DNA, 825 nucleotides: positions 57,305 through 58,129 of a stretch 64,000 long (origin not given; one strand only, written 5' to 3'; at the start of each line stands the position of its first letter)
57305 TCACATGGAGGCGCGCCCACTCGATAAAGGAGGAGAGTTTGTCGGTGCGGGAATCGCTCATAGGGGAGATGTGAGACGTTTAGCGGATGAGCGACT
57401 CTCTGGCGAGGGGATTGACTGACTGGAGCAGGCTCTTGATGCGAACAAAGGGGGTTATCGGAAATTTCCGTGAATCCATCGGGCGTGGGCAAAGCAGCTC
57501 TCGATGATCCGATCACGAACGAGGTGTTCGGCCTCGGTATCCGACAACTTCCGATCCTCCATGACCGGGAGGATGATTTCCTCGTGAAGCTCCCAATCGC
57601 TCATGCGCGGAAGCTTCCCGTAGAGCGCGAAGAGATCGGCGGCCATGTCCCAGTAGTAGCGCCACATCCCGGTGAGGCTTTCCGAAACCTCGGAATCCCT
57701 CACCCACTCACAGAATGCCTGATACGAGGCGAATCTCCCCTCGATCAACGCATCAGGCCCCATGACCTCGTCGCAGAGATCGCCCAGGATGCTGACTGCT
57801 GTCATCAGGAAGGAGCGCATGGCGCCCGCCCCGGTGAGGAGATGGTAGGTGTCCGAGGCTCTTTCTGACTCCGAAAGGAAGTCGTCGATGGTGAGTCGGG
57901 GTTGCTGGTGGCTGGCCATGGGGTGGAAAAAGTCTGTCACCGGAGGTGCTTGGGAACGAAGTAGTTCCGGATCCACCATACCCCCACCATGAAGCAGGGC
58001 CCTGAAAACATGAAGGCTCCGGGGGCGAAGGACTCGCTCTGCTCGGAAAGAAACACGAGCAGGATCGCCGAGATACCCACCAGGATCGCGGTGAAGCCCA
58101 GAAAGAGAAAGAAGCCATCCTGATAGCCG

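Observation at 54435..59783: WYL-regulator-led operon: GYF-membrane protein, unknown 154-aa protein and an MmeI-like type IIL RM enzyme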

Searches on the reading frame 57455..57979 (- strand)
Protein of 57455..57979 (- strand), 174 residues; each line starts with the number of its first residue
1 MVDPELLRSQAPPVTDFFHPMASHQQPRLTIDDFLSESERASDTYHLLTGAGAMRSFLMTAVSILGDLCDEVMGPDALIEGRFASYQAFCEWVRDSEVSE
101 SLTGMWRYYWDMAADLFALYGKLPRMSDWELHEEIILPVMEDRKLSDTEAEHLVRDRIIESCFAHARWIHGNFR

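Call 3: search_protein_families(library=pfam, proteins=[window:57455-57979:-], max_evalue=0.01)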
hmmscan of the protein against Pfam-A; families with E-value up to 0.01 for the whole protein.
window:57455-57979:- (174 aa): 0 families

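Call 4: search_protein_families(library=padloc, proteins=[window:57455-57979:-], max_evalue=0.01)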
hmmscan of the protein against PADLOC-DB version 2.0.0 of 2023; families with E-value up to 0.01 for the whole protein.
window:57455-57979:- (174 aa): 0 families

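Call 8: find_homologous_proteins(query=window:57455-57979:-, max_evalue=0.001)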
Query window:57455-57979:- (174 aa): 14 proteins with E <= 0.001 among 34 candidates.
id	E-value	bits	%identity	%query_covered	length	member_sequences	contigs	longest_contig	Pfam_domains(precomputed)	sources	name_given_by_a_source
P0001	7.5e-114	396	98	100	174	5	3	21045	-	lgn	-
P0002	1.5e-82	294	86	87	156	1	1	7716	-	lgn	-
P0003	1.4e-80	287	82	89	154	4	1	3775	-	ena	-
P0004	4.3e-79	282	85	84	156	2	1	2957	-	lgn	-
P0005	3.9e-77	276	80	89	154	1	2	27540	-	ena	-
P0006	1.6e-75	271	79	89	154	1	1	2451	-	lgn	-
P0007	7.6e-65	236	83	72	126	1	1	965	-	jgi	jgi:hypothetical protein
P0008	1.2e-58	216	60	89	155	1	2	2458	-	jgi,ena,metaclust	metaclust:\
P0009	6.3e-57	210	58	89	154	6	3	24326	-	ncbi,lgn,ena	-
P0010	1.4e-40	157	52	79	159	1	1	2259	-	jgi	jgi:hypothetical protein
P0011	2.7e-39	153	49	82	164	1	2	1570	-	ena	-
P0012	1.1e-38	151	49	79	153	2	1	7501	-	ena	-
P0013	2.9e-29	120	40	82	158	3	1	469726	-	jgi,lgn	jgi:hypothetical protein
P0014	1.7e-25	108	42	80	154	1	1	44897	-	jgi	jgi:hypothetical protein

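Call 9: find_encoding_contigs(protein=P0013, flank=8000, max_places=3)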
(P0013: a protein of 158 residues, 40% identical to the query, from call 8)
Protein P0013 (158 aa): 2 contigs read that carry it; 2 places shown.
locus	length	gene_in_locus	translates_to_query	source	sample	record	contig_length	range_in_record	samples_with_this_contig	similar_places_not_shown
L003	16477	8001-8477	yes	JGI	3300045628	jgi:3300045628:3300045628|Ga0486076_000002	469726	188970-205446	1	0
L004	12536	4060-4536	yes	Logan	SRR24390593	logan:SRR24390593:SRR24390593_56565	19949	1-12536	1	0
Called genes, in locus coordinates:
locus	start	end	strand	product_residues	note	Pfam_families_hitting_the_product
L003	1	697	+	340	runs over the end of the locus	-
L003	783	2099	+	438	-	-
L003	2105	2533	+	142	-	PF00717:Peptidase_S24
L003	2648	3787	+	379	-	PF02275:CBAH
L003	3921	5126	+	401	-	PF00817:IMS, PF11799:IMS_C, PF13438:DUF4113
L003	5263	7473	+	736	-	PF01381:HTH_3, PF13560:HTH_31 (weak), PF00350:Dynamin_N (weak)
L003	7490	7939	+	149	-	-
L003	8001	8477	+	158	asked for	-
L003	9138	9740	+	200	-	PF17194:AbiEi_3_N, PF11459:AbiEi_3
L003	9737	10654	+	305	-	PF08843:AbiEii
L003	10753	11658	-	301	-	PF14267:DUF4357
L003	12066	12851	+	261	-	PF10127:RlaP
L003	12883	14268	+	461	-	PF01139:RtcB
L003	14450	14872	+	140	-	-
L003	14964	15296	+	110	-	-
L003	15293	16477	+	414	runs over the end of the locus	-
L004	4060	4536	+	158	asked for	-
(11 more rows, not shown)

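Call 10: find_encoding_contigs(protein=P0014, flank=8000, max_places=3)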
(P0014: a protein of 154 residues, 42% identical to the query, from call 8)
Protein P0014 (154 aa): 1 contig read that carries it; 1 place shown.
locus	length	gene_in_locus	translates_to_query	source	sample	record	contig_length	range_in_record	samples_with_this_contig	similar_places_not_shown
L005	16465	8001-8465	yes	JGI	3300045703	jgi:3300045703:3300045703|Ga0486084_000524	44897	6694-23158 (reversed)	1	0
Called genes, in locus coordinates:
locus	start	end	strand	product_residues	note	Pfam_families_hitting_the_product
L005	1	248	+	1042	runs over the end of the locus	PF04313:HSDR_N, PF04851:ResIII, PF18766:SWI2_SNF2, PF22679:T1R_D3-like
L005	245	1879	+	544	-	PF02384:N6_Mtase, PF07669:Eco57I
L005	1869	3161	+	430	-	PF01420:Methylase_S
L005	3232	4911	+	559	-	PF00004:AAA (faint), PF07728:AAA_5, PF28529:McrB_lid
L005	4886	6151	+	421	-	PF10117:McrBC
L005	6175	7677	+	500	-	PF11074:DUF2779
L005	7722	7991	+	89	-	-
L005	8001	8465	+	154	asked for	-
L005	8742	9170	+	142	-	-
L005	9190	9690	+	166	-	-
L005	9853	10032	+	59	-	-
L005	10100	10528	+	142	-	PF00717:Peptidase_S24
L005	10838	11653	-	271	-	PF08543:Phos_pyr_kin, PF00294:PfkB (weak)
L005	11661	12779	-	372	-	PF00557:Peptidase_M24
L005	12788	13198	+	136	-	PF00253:Ribosomal_S14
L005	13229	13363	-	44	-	-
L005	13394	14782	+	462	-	PF01595:CNNM, PF00571:CBS (weak), PF03471:CorC_HlyC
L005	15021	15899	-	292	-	PF02621:VitK2_biosynth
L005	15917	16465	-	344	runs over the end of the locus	PF01180:DHO_dh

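Call 11: find_encoding_contigs(protein=P0009, flank=8000, max_places=3)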
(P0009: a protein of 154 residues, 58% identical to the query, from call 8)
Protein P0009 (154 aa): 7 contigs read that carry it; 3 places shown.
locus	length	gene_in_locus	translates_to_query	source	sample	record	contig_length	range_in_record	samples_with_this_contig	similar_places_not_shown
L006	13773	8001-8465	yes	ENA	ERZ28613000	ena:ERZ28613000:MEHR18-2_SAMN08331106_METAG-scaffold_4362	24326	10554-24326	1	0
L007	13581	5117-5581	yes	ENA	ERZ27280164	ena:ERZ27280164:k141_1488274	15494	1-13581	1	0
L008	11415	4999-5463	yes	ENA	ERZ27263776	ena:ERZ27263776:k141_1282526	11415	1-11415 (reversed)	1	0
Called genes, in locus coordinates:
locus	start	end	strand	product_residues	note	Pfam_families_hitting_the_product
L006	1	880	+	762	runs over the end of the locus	PF07715:Plug, PF00593:TonB_dep_Rec_b-barrel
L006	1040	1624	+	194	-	PF01475:FUR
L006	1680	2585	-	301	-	-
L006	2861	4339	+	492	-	PF07670:Gate, PF07664:FeoB_C, PF07670:Gate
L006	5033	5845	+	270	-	-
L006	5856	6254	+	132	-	PF20475:DUF6717 (weak)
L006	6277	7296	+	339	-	-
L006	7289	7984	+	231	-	-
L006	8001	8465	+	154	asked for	-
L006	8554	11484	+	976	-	PF20464:MmeI_N, PF20465:MmeI_hel, PF20473:MmeI_Mtase, PF07669:Eco57I, PF20466:MmeI_TRD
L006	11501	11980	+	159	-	-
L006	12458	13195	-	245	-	PF00149:Metallophos, PF12850:Metallophos_2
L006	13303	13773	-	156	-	?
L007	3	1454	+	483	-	?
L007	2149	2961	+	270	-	-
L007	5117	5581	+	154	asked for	-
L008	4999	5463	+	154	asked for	-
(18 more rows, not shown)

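Call 12: find_encoding_contigs(protein=P0012, flank=8000, max_places=3)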
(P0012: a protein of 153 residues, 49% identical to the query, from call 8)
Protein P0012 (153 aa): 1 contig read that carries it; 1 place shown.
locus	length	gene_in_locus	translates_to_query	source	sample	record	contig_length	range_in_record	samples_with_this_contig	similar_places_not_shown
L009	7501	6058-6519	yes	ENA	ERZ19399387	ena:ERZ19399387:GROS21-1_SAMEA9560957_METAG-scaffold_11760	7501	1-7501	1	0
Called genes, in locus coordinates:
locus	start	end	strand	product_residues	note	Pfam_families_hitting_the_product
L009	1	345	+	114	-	?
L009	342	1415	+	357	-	PF01068:DNA_ligase_A_M (weak)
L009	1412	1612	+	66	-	-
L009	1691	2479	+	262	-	PF06067:DUF932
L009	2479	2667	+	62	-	-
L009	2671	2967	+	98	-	-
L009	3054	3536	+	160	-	-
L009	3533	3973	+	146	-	-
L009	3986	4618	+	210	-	-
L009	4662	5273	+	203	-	PF14020:DUF4236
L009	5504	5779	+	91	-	-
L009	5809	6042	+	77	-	-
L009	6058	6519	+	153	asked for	-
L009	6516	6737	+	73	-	-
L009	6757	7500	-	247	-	?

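Call 15: search_protein_families(library=pfam, proteins=[L006:5033-5845:+, L006:5856-6254:+, L006:6277-7296:+, L006:7289-7984:+, L006:11501-11980:+, L003:7490-7939:+, L003:5263-7473:+, L005:7722-7991:+, L005:8742-9170:+, L009:5809-6042:+], max_evalue=0.1)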
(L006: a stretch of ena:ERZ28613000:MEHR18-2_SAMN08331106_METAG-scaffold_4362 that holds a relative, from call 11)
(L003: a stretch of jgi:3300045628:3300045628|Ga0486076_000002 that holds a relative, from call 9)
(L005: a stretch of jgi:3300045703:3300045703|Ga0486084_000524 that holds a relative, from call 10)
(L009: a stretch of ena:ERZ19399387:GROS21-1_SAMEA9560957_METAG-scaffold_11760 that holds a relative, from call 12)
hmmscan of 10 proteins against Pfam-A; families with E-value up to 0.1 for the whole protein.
L006:5033-5845:+ (270 aa): 1 family
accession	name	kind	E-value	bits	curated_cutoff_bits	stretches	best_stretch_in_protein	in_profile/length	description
PF18797.7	APC_rep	-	0.024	15.8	27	1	155-184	22-51/76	Adenomatous polyposis coli (APC) repeat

L006:5856-6254:+ (132 aa): 1 family
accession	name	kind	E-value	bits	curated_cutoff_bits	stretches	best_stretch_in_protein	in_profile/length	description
PF20475.3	DUF6717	-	7e-07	30.1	27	1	7-125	5-114/115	Family of unknown function (DUF6717)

L006:6277-7296:+ (339 aa): 0 families

L006:7289-7984:+ (231 aa): 2 families
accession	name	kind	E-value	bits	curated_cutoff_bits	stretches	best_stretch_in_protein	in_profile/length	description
PF14237.11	GYF_2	-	0.00013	22.1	25.8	1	11-49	5-44/50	GYF domain 2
PF12670.12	DUF3792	-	0.02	15.5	31.3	1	173-220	8-55/115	Protein of unknown function (DUF3792)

L006:11501-11980:+ (159 aa): 0 families

L003:7490-7939:+ (149 aa): 0 families

L003:5263-7473:+ (736 aa): 9 families
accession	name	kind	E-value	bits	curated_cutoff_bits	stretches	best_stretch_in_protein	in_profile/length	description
PF01381.28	HTH_3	-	1.4e-08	35.1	23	1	7-41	2-36/55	Helix-turn-helix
PF00350.29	Dynamin_N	-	4.1e-08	33.9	27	1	117-270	1-139/168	Dynamin family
PF13560.12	HTH_31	-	2.3e-07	31.5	27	1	8-42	8-42/64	Helix-turn-helix domain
PF01926.29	MMR_HSR1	-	3.5e-05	24.3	21.9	1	117-230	2-48/113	50S ribosome-binding GTPase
PF22495.2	HTH_92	-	0.00084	19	27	1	8-45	2-38/45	RsaL-like HTH domain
PF13412.12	HTH_24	-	0.0016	18.4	21.9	1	3-34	6-37/48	Winged helix-turn-helix DNA-binding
PF12844.13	HTH_19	-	0.002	18.5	30.2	1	7-43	5-40/64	Helix-turn-helix domain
PF10226.14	CCDC85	-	0.021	15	23.8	1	380-424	13-57/192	CCDC85 family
PF13744.12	HTH_37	-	0.022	15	27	1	8-33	25-50/80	Helix-turn-helix domain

L005:7722-7991:+ (89 aa): 0 families

L005:8742-9170:+ (142 aa): 1 family
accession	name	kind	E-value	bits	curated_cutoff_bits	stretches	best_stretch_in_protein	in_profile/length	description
PF03324.19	Herpes_HEPA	-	0.0089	16.9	25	1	87-137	45-93/95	Herpesvirus DNA helicase/primase complex associated protein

L009:5809-6042:+ (77 aa): 0 families

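Call 22: find_encoding_contigs(protein=P0005, flank=9000, max_places=3)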
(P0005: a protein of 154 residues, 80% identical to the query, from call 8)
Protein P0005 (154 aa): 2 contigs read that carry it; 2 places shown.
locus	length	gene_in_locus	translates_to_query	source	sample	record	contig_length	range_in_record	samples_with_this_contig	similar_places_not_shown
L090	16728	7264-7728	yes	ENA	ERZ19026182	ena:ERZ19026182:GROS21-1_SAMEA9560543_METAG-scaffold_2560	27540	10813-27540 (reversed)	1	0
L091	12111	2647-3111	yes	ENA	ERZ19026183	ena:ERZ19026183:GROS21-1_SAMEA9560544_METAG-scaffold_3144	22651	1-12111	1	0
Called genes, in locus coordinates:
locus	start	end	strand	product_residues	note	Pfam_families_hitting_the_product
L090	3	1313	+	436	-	?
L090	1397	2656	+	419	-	PF28206:Vpar_1526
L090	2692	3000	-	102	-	PF12728:HTH_17 (weak)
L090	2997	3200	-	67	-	-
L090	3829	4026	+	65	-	-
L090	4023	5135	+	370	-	-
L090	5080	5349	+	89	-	-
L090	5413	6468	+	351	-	PF08279:HTH_11 (weak), PF13280:WYL, PF25583:WCX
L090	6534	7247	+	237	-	-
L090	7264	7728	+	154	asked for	-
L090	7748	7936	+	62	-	-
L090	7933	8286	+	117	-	-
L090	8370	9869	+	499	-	PF12161:HsdM_N, PF02384:N6_Mtase, PF01170:UPF0020 (weak)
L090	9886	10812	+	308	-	PF12787:EcsC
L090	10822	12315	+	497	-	PF12161:HsdM_N, PF02384:N6_Mtase, PF07669:Eco57I (faint)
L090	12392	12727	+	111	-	-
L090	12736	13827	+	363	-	PF01381:HTH_3, PF13560:HTH_31 (weak), PF06114:Peptidase_M78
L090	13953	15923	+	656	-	PF13589:HATPase_c_3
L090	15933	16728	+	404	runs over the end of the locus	PF01420:Methylase_S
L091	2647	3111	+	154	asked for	-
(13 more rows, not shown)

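Call 23: find_encoding_contigs(protein=P0002, flank=9000, max_places=3)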
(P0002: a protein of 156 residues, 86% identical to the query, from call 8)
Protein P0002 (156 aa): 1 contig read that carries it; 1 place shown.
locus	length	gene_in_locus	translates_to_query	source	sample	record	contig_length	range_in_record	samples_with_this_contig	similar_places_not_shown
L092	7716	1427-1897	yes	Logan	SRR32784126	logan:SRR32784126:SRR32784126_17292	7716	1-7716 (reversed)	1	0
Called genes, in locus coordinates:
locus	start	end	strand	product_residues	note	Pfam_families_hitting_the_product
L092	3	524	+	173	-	?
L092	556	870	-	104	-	PF05016:ParE_toxin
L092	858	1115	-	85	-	PF02604:PhdYeFM_antitox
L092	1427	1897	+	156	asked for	-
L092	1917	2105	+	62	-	-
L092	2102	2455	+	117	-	-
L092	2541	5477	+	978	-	PF20464:MmeI_N, PF20465:MmeI_hel, PF02384:N6_Mtase (weak), PF20473:MmeI_Mtase, PF07669:Eco57I (weak), PF20466:MmeI_TRD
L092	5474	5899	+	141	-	-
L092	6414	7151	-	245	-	PF00149:Metallophos, PF12850:Metallophos_2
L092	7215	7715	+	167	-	?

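Call 24: find_encoding_contigs(protein=P0001, flank=10000, max_places=4)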
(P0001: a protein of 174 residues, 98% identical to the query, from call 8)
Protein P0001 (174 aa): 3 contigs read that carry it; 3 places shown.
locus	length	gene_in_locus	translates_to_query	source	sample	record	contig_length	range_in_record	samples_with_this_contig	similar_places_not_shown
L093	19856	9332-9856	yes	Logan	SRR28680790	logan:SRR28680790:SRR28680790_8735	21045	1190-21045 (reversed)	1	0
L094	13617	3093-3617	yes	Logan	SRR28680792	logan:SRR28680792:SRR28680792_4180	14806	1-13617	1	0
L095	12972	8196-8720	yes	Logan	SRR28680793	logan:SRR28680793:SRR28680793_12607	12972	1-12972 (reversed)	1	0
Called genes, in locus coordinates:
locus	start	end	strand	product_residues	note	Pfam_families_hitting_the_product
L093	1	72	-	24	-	?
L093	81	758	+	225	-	PF01209:Ubie_methyltran, PF13489:Methyltransf_23, PF08241:Methyltransf_11, PF08242:Methyltransf_12, PF13649:Methyltransf_25, PF13847:Methyltransf_31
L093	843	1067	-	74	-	-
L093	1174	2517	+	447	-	PF00589:Phage_integrase (faint)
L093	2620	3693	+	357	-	-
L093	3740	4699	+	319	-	PF10987:DUF2806 (faint)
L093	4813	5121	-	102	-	PF12728:HTH_17 (weak)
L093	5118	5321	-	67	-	-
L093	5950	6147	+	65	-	-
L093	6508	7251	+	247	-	-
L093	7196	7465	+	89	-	-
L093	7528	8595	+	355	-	PF08279:HTH_11 (weak), PF13280:WYL, PF25583:WCX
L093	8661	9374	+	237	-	-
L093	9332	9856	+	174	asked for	-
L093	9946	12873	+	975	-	PF20464:MmeI_N, PF20465:MmeI_hel, PF02384:N6_Mtase (weak), PF20473:MmeI_Mtase, PF07669:Eco57I, PF20466:MmeI_TRD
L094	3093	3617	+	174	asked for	-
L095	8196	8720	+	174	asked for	-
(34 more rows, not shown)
